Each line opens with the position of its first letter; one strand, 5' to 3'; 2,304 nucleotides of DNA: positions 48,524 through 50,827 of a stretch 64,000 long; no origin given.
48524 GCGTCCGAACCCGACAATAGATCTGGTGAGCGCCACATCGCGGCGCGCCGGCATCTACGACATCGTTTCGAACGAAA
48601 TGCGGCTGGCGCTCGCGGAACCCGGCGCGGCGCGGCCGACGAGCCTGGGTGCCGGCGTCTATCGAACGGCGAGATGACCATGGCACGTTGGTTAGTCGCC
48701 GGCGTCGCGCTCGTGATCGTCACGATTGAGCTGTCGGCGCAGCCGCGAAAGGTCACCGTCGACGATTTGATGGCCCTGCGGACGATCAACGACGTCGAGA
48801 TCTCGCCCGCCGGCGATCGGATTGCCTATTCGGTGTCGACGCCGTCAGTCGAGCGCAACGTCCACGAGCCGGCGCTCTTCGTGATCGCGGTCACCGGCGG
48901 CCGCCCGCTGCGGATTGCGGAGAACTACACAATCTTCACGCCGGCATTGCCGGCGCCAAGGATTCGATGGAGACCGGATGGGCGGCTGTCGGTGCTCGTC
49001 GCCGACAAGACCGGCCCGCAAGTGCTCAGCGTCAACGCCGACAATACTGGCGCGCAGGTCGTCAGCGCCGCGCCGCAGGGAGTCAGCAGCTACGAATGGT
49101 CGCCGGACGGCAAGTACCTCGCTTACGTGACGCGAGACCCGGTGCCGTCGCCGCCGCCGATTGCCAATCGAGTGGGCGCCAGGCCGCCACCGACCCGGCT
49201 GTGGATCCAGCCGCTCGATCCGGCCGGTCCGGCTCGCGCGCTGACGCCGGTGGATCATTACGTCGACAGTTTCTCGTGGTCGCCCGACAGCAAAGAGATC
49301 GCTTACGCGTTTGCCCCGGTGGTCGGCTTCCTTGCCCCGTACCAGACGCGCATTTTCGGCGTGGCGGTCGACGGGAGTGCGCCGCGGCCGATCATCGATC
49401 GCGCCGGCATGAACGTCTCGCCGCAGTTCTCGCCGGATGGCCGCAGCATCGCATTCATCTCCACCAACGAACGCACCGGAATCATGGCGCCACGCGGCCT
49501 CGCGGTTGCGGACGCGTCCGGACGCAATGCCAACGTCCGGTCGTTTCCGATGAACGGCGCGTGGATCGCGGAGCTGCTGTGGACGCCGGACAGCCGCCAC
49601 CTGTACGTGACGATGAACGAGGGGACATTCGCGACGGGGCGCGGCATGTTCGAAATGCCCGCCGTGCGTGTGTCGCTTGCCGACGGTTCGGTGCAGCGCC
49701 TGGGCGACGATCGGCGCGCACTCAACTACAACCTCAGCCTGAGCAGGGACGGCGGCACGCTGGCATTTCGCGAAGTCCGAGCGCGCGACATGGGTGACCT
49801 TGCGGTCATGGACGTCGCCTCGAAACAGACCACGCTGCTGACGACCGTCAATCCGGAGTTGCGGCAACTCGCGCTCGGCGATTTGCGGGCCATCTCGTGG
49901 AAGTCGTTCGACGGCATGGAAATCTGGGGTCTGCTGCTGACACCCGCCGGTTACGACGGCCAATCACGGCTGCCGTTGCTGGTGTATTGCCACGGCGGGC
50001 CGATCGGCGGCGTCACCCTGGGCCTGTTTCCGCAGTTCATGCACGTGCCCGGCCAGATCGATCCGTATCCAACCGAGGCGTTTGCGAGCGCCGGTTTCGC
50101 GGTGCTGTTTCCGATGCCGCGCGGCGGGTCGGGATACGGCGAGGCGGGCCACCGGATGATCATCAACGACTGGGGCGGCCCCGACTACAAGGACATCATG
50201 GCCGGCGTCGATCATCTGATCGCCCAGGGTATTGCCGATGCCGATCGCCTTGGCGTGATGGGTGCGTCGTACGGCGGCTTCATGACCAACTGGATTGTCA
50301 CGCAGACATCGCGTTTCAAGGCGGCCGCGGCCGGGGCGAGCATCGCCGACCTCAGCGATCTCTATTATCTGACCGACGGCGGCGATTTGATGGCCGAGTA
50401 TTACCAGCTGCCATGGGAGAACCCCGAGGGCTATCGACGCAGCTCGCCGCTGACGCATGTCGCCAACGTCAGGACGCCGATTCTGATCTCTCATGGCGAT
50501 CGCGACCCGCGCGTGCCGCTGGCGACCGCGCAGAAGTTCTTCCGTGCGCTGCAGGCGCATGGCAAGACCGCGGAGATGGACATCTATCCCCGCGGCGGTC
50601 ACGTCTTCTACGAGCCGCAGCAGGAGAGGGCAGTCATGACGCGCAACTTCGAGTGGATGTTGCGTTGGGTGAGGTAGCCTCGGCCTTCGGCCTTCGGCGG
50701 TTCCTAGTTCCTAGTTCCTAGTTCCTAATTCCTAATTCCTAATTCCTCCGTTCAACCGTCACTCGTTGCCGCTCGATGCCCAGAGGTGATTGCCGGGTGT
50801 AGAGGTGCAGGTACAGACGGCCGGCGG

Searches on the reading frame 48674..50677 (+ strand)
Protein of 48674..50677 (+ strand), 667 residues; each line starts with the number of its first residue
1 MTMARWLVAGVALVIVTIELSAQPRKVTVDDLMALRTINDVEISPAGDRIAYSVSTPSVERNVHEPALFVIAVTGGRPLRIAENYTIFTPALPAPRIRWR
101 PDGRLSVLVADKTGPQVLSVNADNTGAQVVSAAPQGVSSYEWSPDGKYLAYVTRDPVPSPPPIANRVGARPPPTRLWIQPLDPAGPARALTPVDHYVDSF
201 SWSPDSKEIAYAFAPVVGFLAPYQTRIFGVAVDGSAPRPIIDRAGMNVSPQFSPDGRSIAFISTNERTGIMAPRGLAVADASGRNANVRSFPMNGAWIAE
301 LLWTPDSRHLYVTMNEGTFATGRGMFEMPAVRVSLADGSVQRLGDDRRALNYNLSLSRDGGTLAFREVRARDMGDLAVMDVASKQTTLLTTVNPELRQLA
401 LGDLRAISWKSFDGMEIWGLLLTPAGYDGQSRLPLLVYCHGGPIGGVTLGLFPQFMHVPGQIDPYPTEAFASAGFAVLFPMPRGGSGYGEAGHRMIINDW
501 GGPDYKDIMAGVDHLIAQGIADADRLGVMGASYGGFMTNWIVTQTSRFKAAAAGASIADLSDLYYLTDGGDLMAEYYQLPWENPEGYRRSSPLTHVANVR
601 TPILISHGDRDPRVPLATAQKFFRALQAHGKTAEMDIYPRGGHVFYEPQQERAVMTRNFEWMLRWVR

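Call 43: search_protein_families(library=pfam, proteins=[window:48674-50677:+], max_evalue=0.00001)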
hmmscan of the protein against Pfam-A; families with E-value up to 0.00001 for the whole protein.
window:48674-50677:+ (667 aa): 7 families
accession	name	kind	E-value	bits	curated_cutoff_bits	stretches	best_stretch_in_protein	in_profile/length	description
PF00326.27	Peptidase_S9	-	9.6e-55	185.8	22.6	1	469-666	9-210/213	Prolyl oligopeptidase family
PF01738.24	DLH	-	3.8e-11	43.4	21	1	470-651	37-194/217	Dienelactone hydrolase family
PF07676.18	PD40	-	3.5e-10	40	20.9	0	237-264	1-28/38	WD40-like Beta Propeller Repeat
PF02129.25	Peptidase_S15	-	1.8e-09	38.1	23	1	467-570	44-142/262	X-Pro dipeptidyl-peptidase (S15 family)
PF25174.1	Beta-prop_THOC3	-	4.9e-07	29.5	305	0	242-320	86-154/272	THOC3 beta-propeller domain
PF20434.5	BD-FAE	-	1e-06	28.9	26.8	0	580-626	169-215/215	BD-FAE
PF12146.15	Hydrolase_4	-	4.1e-06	26.7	27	0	594-643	185-232/239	Serine aminopeptidase, S33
